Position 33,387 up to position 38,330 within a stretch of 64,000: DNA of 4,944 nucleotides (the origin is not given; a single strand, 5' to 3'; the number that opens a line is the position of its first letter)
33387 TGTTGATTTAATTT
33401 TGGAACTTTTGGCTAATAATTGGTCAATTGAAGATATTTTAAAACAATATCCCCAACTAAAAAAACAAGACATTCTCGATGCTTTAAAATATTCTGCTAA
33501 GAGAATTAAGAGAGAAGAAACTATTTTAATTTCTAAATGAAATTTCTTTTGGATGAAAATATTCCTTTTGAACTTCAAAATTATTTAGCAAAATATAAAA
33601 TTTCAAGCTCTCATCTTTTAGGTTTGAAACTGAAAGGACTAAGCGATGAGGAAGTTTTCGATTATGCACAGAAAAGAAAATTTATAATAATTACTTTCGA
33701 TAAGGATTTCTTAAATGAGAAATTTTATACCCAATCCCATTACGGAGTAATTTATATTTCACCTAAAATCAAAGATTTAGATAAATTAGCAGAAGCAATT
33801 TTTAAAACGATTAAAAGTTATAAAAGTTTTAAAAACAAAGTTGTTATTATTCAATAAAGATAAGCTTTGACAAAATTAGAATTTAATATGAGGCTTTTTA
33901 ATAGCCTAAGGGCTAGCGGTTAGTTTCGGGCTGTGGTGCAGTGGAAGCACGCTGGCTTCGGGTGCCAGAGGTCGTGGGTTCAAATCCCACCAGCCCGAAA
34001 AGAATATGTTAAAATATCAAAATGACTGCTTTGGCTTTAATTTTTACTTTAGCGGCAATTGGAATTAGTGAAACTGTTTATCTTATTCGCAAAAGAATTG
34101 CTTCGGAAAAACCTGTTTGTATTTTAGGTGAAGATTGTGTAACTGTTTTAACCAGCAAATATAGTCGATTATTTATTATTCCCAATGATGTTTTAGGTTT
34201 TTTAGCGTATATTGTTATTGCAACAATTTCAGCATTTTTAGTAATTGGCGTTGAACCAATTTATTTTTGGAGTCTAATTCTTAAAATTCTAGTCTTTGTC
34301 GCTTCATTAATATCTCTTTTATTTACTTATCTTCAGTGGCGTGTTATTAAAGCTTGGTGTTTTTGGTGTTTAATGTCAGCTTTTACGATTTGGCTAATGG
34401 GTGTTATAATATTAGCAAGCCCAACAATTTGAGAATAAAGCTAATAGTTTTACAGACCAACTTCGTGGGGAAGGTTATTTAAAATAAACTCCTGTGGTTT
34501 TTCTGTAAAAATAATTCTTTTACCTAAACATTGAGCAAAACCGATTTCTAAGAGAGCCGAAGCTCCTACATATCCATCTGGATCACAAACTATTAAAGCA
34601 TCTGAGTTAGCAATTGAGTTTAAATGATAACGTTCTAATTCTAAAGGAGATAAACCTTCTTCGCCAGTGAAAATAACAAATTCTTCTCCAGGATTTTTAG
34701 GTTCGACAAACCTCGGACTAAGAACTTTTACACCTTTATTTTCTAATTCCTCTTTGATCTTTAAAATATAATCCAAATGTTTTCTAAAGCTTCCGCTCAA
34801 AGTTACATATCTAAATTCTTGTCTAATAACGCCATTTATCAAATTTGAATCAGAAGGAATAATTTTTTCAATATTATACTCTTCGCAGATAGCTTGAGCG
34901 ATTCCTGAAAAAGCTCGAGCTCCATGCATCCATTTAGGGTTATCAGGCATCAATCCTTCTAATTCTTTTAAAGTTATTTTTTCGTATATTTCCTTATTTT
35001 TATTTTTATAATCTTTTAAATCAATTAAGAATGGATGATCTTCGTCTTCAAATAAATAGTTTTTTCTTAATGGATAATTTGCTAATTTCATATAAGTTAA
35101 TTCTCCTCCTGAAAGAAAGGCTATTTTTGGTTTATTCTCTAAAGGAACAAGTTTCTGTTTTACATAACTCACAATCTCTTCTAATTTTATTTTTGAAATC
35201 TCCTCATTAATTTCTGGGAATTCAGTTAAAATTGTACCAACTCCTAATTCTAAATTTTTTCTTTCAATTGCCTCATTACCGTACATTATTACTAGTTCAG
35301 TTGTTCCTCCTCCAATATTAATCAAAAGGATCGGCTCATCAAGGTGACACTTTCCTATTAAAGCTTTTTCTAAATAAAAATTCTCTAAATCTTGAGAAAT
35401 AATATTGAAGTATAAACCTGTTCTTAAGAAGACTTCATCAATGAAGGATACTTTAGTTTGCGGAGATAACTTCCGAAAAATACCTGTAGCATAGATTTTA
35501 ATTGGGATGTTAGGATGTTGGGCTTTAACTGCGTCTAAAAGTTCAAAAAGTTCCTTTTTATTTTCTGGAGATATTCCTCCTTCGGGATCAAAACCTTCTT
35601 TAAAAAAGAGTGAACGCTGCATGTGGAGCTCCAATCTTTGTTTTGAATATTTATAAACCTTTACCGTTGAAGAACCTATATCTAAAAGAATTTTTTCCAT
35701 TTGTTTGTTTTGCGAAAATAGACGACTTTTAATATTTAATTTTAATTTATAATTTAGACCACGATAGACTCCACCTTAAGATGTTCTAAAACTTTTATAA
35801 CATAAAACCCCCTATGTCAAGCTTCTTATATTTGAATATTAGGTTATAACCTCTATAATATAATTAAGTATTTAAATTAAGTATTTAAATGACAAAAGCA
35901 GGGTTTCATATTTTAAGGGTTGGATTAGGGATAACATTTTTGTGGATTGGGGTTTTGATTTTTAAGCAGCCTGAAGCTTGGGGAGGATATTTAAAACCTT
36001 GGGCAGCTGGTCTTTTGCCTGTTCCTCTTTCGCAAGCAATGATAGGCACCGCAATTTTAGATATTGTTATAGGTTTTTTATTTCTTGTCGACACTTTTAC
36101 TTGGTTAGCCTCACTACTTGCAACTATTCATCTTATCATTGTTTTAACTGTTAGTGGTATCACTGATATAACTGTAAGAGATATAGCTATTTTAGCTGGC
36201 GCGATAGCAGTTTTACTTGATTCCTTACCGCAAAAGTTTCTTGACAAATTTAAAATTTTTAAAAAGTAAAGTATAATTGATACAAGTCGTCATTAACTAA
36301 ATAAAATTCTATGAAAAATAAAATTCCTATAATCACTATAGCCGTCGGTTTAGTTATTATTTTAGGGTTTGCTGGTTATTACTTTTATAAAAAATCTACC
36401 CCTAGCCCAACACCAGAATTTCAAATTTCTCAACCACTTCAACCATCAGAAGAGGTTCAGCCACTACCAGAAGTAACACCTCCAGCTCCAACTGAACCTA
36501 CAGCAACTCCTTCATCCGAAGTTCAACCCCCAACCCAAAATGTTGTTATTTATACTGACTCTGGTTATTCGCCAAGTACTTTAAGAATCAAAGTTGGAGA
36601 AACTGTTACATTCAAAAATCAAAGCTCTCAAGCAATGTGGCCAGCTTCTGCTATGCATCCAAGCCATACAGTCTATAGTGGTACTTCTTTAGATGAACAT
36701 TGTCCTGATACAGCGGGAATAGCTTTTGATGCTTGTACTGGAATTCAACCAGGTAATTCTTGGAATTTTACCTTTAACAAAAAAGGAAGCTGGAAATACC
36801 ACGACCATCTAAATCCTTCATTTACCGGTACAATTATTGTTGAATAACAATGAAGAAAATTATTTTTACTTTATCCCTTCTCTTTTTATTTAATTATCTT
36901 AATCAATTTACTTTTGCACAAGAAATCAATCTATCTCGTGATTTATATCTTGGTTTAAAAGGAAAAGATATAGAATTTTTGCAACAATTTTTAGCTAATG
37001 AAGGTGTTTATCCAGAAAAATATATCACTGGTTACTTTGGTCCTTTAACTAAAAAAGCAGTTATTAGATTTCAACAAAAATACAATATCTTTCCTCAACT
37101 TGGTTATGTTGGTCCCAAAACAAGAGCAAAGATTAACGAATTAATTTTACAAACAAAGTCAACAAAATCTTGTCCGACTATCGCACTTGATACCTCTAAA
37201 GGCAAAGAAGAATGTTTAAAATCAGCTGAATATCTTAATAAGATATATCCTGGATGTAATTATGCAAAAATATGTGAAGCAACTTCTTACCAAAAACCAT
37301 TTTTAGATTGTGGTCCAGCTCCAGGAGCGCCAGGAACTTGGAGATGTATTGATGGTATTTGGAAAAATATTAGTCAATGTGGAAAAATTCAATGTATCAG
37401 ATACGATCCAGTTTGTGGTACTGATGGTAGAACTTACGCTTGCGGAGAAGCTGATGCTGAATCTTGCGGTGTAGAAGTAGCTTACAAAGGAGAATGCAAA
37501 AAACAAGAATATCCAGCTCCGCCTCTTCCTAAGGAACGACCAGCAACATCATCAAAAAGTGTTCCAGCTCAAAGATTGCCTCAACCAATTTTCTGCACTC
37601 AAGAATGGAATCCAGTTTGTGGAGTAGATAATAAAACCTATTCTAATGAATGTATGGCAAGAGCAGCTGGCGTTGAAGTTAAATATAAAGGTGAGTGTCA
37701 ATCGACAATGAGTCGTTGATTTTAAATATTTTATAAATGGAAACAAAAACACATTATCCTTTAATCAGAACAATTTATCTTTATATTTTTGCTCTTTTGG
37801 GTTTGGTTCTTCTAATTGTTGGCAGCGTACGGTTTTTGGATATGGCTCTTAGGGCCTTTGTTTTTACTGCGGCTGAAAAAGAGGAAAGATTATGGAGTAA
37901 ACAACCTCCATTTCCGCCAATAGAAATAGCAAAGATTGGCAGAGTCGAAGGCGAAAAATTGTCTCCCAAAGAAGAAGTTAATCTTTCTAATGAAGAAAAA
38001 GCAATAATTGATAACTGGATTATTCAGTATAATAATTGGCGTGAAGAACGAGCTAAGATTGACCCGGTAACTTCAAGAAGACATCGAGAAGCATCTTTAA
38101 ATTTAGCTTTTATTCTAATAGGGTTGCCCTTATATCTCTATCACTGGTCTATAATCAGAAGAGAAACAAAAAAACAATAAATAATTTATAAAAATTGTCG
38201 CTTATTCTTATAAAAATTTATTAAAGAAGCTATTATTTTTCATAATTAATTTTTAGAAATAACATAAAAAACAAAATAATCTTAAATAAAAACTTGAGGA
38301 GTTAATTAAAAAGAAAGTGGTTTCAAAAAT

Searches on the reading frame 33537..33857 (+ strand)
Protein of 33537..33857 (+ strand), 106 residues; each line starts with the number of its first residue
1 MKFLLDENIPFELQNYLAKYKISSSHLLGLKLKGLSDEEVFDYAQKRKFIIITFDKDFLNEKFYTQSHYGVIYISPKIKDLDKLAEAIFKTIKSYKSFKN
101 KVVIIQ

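Call 10: search_protein_families(library=pfam, proteins=[window:33537-33857:+], max_evalue=0.001)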
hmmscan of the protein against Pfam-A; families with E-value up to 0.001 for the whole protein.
window:33537-33857:+ (106 aa): 2 families
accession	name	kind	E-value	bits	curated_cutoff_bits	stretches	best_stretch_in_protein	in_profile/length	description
PF18480.7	DUF5615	-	8.9e-23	80.7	23.8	1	1-105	1-107/110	Domain of unknown function (DUF5615)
PF18478.7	PIN_10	-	4.1e-06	27.2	26.2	1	1-60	1-64/84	PIN like domain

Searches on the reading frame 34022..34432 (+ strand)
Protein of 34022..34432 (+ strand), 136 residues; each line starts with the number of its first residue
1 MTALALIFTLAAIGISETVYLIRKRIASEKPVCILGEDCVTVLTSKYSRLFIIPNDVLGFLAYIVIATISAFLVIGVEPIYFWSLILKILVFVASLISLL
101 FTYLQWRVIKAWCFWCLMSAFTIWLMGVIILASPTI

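Call 10: search_protein_families(library=pfam, proteins=[window:34022-34432:+], max_evalue=0.001)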
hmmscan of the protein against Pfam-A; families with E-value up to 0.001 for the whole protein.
window:34022-34432:+ (136 aa): 1 family
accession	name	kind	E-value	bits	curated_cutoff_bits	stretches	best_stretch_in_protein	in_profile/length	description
PF07884.19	VKOR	-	9e-23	81.3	27.5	1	6-129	2-132/134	Vitamin K epoxide reductase family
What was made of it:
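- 34022..34432 (+): VKOR-family membrane protein, a candidate oxidant for disulfide formation in exported proteins. Its link to the triplet is an inference. Pfam PF07884, E 9e-23 (call 10).
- On Disulfide-bonded exported proteins (VKOR/Dsb-dependent): VKOR at 34022-34432 (call 10).
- Checked: The VKOR assignment at 34022-34432 is confirmed by Pfam PF07884, E 9e-23 (call 10).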

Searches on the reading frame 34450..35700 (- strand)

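Call 61: search_protein_families(library=pfam, proteins=[window:34450-35700:-], max_evalue=0.001)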
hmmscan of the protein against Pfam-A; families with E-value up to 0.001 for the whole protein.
window:34450-35700:- (416 aa): 1 family
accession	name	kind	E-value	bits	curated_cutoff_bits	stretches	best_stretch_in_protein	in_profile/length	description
PF02541.22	Ppx-GppA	-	3.3e-12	46.9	27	1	32-294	21-280/285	Ppx/GppA phosphatase family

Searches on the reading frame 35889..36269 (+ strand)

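Call 10: search_protein_families(library=pfam, proteins=[window:35889-36269:+], max_evalue=0.001)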
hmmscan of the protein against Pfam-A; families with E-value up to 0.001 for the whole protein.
window:35889-36269:+ (126 aa): 1 family
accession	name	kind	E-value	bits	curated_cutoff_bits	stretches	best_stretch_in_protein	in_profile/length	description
PF07681.17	DoxX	-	0.0001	23.3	23.6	1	7-85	3-79/85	DoxX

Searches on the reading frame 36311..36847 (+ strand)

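Call 10: search_protein_families(library=pfam, proteins=[window:36311-36847:+], max_evalue=0.001)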
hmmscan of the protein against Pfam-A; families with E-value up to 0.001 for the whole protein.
window:36311-36847:+ (178 aa): 1 family
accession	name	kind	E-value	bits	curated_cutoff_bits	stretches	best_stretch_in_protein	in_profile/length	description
PF13473.12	Cupredoxin_1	-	3.8e-06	27.3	27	1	75-177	21-104/104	Cupredoxin-like domain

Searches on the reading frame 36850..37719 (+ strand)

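Call 10: search_protein_families(library=pfam, proteins=[window:36850-37719:+], max_evalue=0.001)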
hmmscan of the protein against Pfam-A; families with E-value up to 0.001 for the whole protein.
window:36850-37719:+ (289 aa): 3 families
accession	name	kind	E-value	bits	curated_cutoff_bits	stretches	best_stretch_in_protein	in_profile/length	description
PF00050.26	Kazal_1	-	6.5e-13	48.9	21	1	246-269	7-29/49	Kazal-type serine protease inhibitor domain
PF07648.20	Kazal_2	-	1.9e-11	44.3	22.8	1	248-283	5-48/48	Kazal-type serine protease inhibitor domain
PF01471.23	PG_binding_1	-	1.4e-10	41.6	23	1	38-95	2-57/57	Putative peptidoglycan binding domain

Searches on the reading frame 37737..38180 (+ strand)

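Call 11: search_protein_families(library=pfam, proteins=[window:37737-38180:+], max_evalue=0.001)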
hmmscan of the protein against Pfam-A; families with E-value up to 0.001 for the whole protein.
window:37737-38180:+ (147 aa): 1 family
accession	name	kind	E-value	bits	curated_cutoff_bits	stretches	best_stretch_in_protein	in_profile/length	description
PF18920.5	DUF5671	-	4.5e-08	33.5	28.4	0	116-143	42-69/132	Domain of unknown function (DUF5671)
